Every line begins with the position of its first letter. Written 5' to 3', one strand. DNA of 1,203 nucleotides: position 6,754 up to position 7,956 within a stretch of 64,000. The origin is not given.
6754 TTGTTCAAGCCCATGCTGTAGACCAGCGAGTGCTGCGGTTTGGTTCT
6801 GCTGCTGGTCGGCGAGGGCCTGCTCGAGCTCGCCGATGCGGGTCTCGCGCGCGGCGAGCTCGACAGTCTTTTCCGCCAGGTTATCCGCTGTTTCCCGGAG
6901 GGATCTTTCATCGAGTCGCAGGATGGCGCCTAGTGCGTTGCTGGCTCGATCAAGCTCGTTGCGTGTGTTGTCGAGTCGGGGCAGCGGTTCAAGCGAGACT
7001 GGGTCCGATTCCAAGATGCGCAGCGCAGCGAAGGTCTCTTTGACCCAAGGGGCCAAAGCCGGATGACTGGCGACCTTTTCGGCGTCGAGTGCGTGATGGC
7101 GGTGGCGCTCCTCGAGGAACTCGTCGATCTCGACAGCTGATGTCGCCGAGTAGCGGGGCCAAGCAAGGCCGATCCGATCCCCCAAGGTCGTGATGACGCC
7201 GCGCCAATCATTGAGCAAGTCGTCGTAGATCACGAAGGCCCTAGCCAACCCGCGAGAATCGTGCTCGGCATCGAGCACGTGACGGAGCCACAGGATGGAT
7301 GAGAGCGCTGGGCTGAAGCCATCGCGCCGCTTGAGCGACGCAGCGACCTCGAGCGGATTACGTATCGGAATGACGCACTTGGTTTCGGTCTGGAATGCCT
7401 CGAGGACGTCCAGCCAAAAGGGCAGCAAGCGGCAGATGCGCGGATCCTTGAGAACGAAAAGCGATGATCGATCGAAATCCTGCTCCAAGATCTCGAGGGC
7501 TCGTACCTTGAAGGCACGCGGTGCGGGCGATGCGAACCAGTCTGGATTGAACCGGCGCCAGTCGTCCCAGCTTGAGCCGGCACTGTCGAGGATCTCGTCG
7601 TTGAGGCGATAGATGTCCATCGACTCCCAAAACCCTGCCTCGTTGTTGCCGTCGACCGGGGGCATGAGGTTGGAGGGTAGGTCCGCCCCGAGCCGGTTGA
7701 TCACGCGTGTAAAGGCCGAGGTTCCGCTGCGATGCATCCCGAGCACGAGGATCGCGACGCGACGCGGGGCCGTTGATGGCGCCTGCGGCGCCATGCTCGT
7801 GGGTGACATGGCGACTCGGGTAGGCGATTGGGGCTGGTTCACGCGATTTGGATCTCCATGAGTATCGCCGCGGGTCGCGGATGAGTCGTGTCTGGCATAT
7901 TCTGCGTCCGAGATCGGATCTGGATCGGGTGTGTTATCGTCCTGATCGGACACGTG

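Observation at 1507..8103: One 2,198-aa ORF combines a terminator-like, a ruler-like and three glycosyltransferase-like modules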

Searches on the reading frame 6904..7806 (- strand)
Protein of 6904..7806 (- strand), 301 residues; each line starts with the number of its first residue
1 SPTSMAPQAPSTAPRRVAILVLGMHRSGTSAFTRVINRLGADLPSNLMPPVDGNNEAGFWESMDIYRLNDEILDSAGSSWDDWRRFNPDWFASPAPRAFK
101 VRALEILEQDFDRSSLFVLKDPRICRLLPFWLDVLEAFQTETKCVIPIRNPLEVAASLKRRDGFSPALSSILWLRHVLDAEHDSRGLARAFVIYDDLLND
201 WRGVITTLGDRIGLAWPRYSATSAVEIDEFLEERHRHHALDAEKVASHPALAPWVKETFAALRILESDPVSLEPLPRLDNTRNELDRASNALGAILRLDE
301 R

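Call 8: search_protein_families(library=pfam, proteins=[window:6904-7806:-], max_evalue=10)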
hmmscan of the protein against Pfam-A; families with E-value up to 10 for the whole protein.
seq(301 aa): 1 family
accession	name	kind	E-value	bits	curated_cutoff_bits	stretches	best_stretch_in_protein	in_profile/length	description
PF13469.12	Sulfotransfer_3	-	0.00013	22.7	27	1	19-217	2-215/216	Sulfotransferase family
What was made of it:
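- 6949..7761 (-): Sulfotransferase domain, aa ~115-385. It carries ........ (5'-phosphosulfate-binding loop), KDPR and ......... (3'-phosphate-binding motif). Pfam PF13469 at 22.7 bits, below cut-off (call 8).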

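Call 9: search_solved_structures(query=window:6904-7806:-, max_evalue=10)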
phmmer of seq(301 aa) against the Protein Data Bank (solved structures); distinct sequences matched with E-value up to 10: 3.
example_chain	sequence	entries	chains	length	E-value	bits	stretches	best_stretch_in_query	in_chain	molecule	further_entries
3cwq_A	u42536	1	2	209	0.8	11.9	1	204-238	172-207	ParA family chromosome partitioning protein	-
3qpd_A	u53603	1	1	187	1.7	10.8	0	22-66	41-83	Cutinase 1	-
3gbs_A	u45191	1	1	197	2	10.6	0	22-66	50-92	Cutinase 1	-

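Call 32: search_solved_structures(query=A1, max_evalue=10, show_alignments=2)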
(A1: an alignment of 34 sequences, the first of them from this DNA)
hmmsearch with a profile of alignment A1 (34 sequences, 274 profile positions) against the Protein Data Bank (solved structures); distinct sequences matched with E-value up to 10: 7.
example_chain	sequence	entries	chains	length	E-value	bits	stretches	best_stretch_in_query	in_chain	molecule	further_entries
5x2b_D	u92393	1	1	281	0.0013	21.2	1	127-210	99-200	Sulfotransferase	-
5x2b_F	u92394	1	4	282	0.0013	21.2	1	127-210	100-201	Sulfotransferase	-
5x2b_C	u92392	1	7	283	0.0013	21.2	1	127-210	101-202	Sulfotransferase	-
1cjm_A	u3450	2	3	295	0.025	17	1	126-218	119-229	PROTEIN (ARYL SULFOTRANSFERASE) | Monoamine-sulfating phenol sulfotransferase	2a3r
2zq5_A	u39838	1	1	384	0.96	11.8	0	5-55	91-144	Putative uncharacterized protein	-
2rno_A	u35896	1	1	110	1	11.8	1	191-253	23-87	Putative DNA-binding protein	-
4gox_A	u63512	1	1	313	1.2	11.5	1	129-205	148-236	Polyketide synthase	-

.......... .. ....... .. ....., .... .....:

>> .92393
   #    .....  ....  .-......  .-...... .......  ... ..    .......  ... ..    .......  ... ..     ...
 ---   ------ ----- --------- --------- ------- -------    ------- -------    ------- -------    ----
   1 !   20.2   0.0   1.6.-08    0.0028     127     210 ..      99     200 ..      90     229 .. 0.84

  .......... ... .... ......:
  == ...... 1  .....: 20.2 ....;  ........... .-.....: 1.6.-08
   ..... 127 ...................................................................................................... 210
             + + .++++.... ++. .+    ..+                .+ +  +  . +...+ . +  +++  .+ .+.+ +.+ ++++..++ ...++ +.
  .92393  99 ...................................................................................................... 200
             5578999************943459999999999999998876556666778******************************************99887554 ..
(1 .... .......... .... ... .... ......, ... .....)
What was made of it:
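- On PAPS-dependent sulfotransferase superfamily (Pfam PF13469-like): The 3'-phosphate motif aligns to SULT7A1 (call 32).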

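Call 33: search_protein_families(library=pfam, alignment_id=A1, max_evalue=0.01)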
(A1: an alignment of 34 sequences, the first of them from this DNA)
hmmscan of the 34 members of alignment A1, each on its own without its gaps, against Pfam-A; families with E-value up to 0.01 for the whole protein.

A. member 1, seq(275 aa): 1 family
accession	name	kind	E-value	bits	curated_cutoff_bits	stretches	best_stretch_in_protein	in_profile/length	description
PF13469.12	Sulfotransfer_3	-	0.0001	23.1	27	1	8-206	2-215/216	Sulfotransferase family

B. families by the number of members that match (of 34 scanned): 3 families
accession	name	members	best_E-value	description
PF13469.12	Sulfotransfer_3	27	5.8e-10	Sulfotransferase family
PF00685.33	Sulfotransfer_1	14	3.1e-06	Sulfotransferase domain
PF17784.7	Sulfotransfer_4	1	0.00078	Sulfotransferase domain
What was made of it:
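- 6949..7761 (-): 27/34 relatives hit PF13469 (call 33).
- On PAPS-dependent sulfotransferase superfamily (Pfam PF13469-like): The window sequence scores 22.7-23.1 bits against a cut-off of 27 (calls 8, 33). 27/34 relatives hit at E <= 0.01 (call 33).
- Checked: The score is only 22.7-23.1 bits (E 1e-4), below the Pfam cut-off of 27 (calls 8, 33). Among 34 aligned homologues, 27 hit PF13469 (best E 5.8e-10) and 14 hit PF00685 (call 33).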

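Call 41: predict_structure(alignment_id=A1)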
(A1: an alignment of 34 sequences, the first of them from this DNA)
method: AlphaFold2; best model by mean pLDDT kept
length: 275 residues; sequences in the alignment: 34
mean_pLDDT: 93.9   pTM: 0.92
mean pLDDT of the five models: 93.9, 93.6, 92.7, 92.5, 92.3
residues with pLDDT >= 90: 243; 70-90: 22; 50-70: 10; < 50: 0
segments of 3 or more residues with pLDDT < 50: none
pLDDT, mean of each block of 10 residues (from residue 1): 87 91 97 94 83 98 97 95 98 98 97 97 98 96 93 96 97 98 94 97 96 94 60 91 97 97 98 96
secondary structure, 60 per line:
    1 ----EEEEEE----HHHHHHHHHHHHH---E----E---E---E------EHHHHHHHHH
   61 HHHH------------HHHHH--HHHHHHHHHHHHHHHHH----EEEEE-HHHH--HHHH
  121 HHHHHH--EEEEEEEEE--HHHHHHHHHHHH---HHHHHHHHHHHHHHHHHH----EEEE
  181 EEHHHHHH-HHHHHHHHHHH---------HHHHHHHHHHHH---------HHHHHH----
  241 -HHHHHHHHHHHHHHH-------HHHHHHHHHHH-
elements in order: E5-10 H15-27 H52-64 H77-81 H84-100 E105-109 H111-114 H117-126 E129-137 H140-151 H155-172 E177-182 H183-188 H190-200 H210-221 H231-236 H242-256 H264-274
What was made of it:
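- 6949..7761 (-): AF2 pLDDT 93.9 (call 41).
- Checked: The AF2 model has pLDDT 93.9 (call 41).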

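Call 45: fold_search(model_id=the predicted structure, library=pdb)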
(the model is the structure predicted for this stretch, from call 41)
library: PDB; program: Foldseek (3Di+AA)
matches with E <= 10: 733; with E <= 0.001: 18
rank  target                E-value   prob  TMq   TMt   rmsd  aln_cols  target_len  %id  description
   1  4gox                  5.9e-07  1.00  0.47  0.47  11.4       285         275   22  Sulfotransferase Domain from the Synechococcus PCC 7002 Olefin Synthase (released 2012-10-17)
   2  4gbm                  1.1e-06  1.00  0.48  0.47  10.6       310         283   15  Sulfotransferase Domain from the Curacin Biosynthetic Pathway (released 2012-10-17)
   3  3ap3_C                5.3e-06  1.00  0.51  0.50   7.4       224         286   16  Crystal structure of human tyrosylprotein sulfotransferase-2 complexed with PAP (released 2011-10-26)
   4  8w5z_A                8.2e-06  1.00  0.54  0.46  12.4       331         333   15  Crystal structure of tick tyrosylprotein sulfotransferase reveals the activation mechanism of tick anticoagulant prote (released 2024-04-10)
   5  3ap3_B                1.1e-05  1.00  0.49  0.47   7.4       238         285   16  Crystal structure of human tyrosylprotein sulfotransferase-2 complexed with PAP (released 2011-10-26)
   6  9wwe                  1.1e-05  1.00  0.50  0.46   4.3       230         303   14  Crystal structure of human tyrosylprotein sulfotransferase 2 (TPST2) in cation-bound state (released 2025-12-31)
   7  3ap1_A                1.1e-05  1.00  0.48  0.44   7.4       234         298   17  Crystal structure of human tyrosylprotein sulfotransferase-2 complexed with PAP and C4 peptide (released 2011-10-26)
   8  5wrj_C                1.6e-05  1.00  0.49  0.50   6.2       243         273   15  Crystal structure of human tyrosylprotein sulfotransferase-1 complexed with PAP and gastrin peptide (released 2017-09-06)
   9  3ap2_A                2.2e-05  1.00  0.50  0.46   5.9       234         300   16  Crystal structure of human tyrosylprotein sulfotransferase-2 complexed with PAP,C4 peptide, and phosphate ion (released 2011-10-26)
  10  5wrj_A                2.2e-05  1.00  0.50  0.50   6.1       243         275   15  Crystal structure of human tyrosylprotein sulfotransferase-1 complexed with PAP and gastrin peptide (released 2017-09-06)
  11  3ap2_B                2.5e-05  1.00  0.51  0.48   4.4       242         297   14  Crystal structure of human tyrosylprotein sulfotransferase-2 complexed with PAP,C4 peptide, and phosphate ion (released 2011-10-26)
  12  3ap3_D                2.7e-05  1.00  0.50  0.48   7.4       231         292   16  Crystal structure of human tyrosylprotein sulfotransferase-2 complexed with PAP (released 2011-10-26)
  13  3ap3_A                4.1e-05  1.00  0.48  0.47   6.6       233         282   16  Crystal structure of human tyrosylprotein sulfotransferase-2 complexed with PAP (released 2011-10-26)
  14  5wri_A                4.6e-05  1.00  0.48  0.48   6.3       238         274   14  Crystal structure of human tyrosylprotein sulfotransferase-1 complexed with PAP and C4 peptide (released 2017-09-13)
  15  3ap1_B                1.2e-04  1.00  0.50  0.47   5.3       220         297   15  Crystal structure of human tyrosylprotein sulfotransferase-2 complexed with PAP and C4 peptide (released 2011-10-26)
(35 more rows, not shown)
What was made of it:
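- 6949..7761 (-): Foldseek top 17 hits are all sulfotransferases (call 45).
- On PAPS-dependent sulfotransferase superfamily (Pfam PF13469-like): The top 17 Foldseek PDB hits are all sulfotransferases, E 6e-7 to 6e-4 (call 45).
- Closest known: PAPS-dependent sulfotransferases of the Sulfotransfer_3 type. Same: Shared fold (Foldseek probability 1.0, TM about 0.5; call 45).
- Checked: Its 17 best PDB fold matches are all sulfotransferases (call 45).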

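Call 55: find_related_loci(query=A1, collection=genome_contigs, flank=10000)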
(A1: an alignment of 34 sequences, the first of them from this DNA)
Query A1 (275 aa) in genome_contigs; peptide patterns used: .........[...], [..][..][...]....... (x = any residue, [..] = any of these).
600 stretches matched a pattern (row limit reached: there are more); 584 encode a relative of the query (tblastn E <= 1e-3); the best 80 are kept; 80 distinct loci.
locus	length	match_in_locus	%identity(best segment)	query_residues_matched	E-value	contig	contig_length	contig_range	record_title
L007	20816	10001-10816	67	4-275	4e-119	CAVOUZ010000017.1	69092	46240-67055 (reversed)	MAG: uncultured Gammaproteobacteria bacterium isolate MFD09779.bin.2.163 genome assembly, contig: contig_51776, whole ge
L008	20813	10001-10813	53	4-275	5e-94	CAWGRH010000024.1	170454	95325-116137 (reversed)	MAG: uncultured Alphaproteobacteria bacterium isolate MFD05513.bin.2.150 genome assembly, contig: contig_59224, whole ge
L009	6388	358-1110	57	8-257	4e-92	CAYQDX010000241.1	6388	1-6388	MAG TPA_asm: uncultured Ectothiorhodospiraceae bacterium isolate SRP214966_co3_379 genome assembly, contig: NODE_22911_l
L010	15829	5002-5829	54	1-275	2e-89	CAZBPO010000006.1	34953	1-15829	MAG TPA_asm: uncultured Flavobacteriaceae bacterium isolate SRP344714_co1_160 genome assembly, contig: NODE_2483_length_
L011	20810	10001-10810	50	5-275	1e-86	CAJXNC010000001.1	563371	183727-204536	MAG TPA_asm: uncultured Altererythrobacter sp. isolate SRR6201619_bin.1_MetaBAT_v2.12.1_MAG genome assembly, contig: NOD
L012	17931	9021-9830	48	5-275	2e-85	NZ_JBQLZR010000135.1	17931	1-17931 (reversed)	MAG: Glycocaulis sp. isolate bin_1084 contig_135, whole genome shotgun sequence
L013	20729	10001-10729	54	5-248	2e-85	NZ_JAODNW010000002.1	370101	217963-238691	Chelativorans intermedius strain LMG 28482 contig2, whole genome shotgun sequence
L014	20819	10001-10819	49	2-275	1e-83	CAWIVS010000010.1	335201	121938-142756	MAG: uncultured proteobacterium isolate MFD04850.bin.2.123 genome assembly, contig: contig_39030, whole genome shotgun s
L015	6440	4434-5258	50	1-275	4e-83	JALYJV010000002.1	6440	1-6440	MAG: Pseudomonadota bacterium isolate CAM bin13 SD1481-83_k127_971618, whole genome shotgun sequence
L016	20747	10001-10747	51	4-251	1e-81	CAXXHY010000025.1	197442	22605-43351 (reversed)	MAG: Desulfovibrionaceae bacterium isolate 0e13dead-c97d-465e-96e4-3b16588dd403 genome assembly, contig: contig_25, whol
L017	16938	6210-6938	54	8-251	2e-80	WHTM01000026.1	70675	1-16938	MAG: Hyphomicrobiales bacterium isolate Dino_bin37 NODE_371_length_70675_cov_4.57685, whole genome shotgun sequence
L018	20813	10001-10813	49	3-275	9e-80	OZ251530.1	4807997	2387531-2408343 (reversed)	MAG: Candidatus Azotimanducaceae bacterium isolate f202fb84-87b8-493a-be29-01d38759616a genome assembly, chromosome: 1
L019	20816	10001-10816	48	4-275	2e-79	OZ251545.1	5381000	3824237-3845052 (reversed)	MAG: Gammaproteobacteria bacterium isolate 804a2bfb-9c7e-4e06-b795-02af6ddb82b1 genome assembly, chromosome: 1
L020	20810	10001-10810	49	5-275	3e-79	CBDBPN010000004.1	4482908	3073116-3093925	MAG: Pseudomonadales bacterium isolate 2ce4bf40-c7db-479d-8486-3b8447665951 genome assembly, contig: contig_4, whole gen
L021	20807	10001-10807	45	5-274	3e-79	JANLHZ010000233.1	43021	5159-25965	MAG: Planctomycetota bacterium isolate S40-2 k99_268292, whole genome shotgun sequence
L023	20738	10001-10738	51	3-249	2e-79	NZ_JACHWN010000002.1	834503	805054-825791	Mesorhizobium sp. RMAD-H1 Ga0299762_02, whole genome shotgun sequence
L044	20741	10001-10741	47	2-248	9e-70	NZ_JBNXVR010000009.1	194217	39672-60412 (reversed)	Leptolyngbya sp. AN02str NODE_9_length_194217_cov_41.883765, whole genome shotgun sequence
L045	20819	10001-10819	43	3-275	9e-70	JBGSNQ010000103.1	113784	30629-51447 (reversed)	MAG: Pseudomonadales bacterium isolate JTS-AC26 k141_2694204, whole genome shotgun sequence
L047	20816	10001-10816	44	3-275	8e-69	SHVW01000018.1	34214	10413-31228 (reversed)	MAG: Alphaproteobacteria bacterium isolate Baikal-deep-G49 BACOMB-C5483, whole genome shotgun sequence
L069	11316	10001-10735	42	7-251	4e-65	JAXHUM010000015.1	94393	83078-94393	MAG: Thermodesulfobacteriota bacterium isolate MAG51_tar_biofilm MAG51_15, whole genome shotgun sequence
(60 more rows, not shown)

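Call 92: find_homologous_proteins(query=A1, max_evalue=1e-20)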
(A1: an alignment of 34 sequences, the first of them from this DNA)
Query A1 (34 sequences) (275 aa, profile of the alignment): 4825 proteins with E <= 1e-20 among 8000 candidates; the best 120 are listed.
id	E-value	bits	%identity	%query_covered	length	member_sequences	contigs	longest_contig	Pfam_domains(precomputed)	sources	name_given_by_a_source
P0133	6.1e-111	388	63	100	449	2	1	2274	-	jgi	jgi:hypothetical protein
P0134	3.5e-109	382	60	100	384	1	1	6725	-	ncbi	-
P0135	2.3e-108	380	53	100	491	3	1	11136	PF13469.13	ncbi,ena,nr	ncbi:MAG TPA: sulfotransferase family protein [Rhizobiales bacterium]|nr:sulfotransferase family pro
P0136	7.3e-108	378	52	98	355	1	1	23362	-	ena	-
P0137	5.2e-107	375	52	98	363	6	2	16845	PF13469.13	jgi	-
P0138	1.5e-106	374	51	99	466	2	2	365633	-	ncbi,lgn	-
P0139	2.4e-106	373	54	97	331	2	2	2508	-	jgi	jgi:hypothetical protein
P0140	4.6e-106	372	51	97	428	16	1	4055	-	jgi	-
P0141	4.7e-106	372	51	99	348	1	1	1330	-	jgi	jgi:hypothetical protein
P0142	1.3e-105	371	52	89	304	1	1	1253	-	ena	-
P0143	2.3e-105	370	50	100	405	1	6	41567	-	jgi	jgi:hypothetical protein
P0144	4.9e-105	369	54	92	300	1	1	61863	-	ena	-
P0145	8.3e-105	368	49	100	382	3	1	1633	-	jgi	-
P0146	1.1e-104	368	53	90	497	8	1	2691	-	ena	-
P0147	1.5e-104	367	53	91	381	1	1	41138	-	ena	-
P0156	3.1e-104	366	53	91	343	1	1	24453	PF13469.13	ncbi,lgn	ncbi:MAG: sulfotransferase family protein [Propylenella sp.]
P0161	8.5e-104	365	50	99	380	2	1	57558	PF13469.13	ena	-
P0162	9.2e-104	365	46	100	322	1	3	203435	PF13469.13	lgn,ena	-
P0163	9.5e-104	365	55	99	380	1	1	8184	PF13469.13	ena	-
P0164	1.1e-103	364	53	89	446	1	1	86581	PF13469.13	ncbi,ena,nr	ncbi:MAG: hypothetical protein KF899_00445 [Parvibaculum sp.]|nr:hypothetical protein [Parvibaculum 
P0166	1.8e-103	364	49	97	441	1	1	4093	PF13469.13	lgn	-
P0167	2.0e-103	363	49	90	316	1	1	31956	PF13469.13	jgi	jgi:hypothetical protein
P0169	2.5e-103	363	50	99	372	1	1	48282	PF13469.13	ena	-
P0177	8.6e-103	361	47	99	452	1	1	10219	PF13469.13,PF00685.34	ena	-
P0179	1.2e-102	361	52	89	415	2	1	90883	PF13469.13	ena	-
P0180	1.4e-102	361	51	90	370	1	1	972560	PF13469.13,PF16808.11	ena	-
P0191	1.4e-101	357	46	99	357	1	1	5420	PF13469.13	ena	-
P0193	2.2e-101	357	52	91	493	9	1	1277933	PF13469.13,PF24161.2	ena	-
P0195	2.5e-101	357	50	89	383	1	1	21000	PF13469.13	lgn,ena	-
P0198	3.4e-101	356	49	89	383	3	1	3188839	PF13469.13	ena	-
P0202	7.4e-101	355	45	100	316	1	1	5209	PF13469.13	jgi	jgi:hypothetical protein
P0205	1.0e-100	355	49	89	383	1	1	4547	PF13469.13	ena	-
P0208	1.9e-100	354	50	90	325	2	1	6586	PF13469.13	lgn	-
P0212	3.7e-100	353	51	91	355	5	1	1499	PF13469.13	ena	-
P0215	4.1e-100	353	54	88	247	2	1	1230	PF13469.13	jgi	jgi:hypothetical protein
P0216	4.3e-100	353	39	100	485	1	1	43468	PF13469.13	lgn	-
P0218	5.4e-100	352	45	99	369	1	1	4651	PF13469.13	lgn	-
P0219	7.8e-100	352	45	99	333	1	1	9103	PF13469.13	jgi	jgi:hypothetical protein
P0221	9.5e-100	351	43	100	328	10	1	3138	PF13469.13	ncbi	-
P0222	1.1e-99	351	47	89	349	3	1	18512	PF13469.13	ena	-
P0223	1.1e-99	351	47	98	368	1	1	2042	PF13469.13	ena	-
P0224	1.2e-99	351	39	100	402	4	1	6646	PF13469.13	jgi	-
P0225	1.3e-99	351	47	98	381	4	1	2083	PF13469.13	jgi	-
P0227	1.9e-99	350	43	99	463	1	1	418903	PF00685.34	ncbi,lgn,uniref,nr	ncbi:hypothetical protein LB535_12475 [Mesorhizobium sp. CA10]|uniref:sulfotransferase family protei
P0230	2.2e-99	350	47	100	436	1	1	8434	PF13469.13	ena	-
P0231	2.3e-99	350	39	99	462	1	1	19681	PF13469.13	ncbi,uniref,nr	ncbi:hypothetical protein CN311_28630 [Mesorhizobium sanjuanii]|uniref:Sulfotransferase family prote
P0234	2.8e-99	350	49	99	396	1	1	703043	PF13469.13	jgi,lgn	-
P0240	3.9e-99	349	39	100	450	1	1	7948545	PF13469.13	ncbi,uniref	ncbi:sulfotransferase family protein [Mesorhizobium cantuariense]|uniref:Sulfotransferase family pro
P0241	4.0e-99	349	40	100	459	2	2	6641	PF13469.13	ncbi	-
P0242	4.5e-99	349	41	100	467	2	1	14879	PF13469.13,PF00685.34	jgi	jgi:hypothetical protein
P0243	5.6e-99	349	49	90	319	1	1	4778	PF13469.13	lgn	-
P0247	6.3e-99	349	42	99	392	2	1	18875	PF13469.13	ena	-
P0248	6.6e-99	349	42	99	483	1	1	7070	PF05045.18,PF13469.13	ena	-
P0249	6.8e-99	349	45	92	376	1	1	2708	PF13469.13,PF00685.34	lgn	-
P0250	7.3e-99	348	43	100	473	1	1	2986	PF13469.13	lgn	-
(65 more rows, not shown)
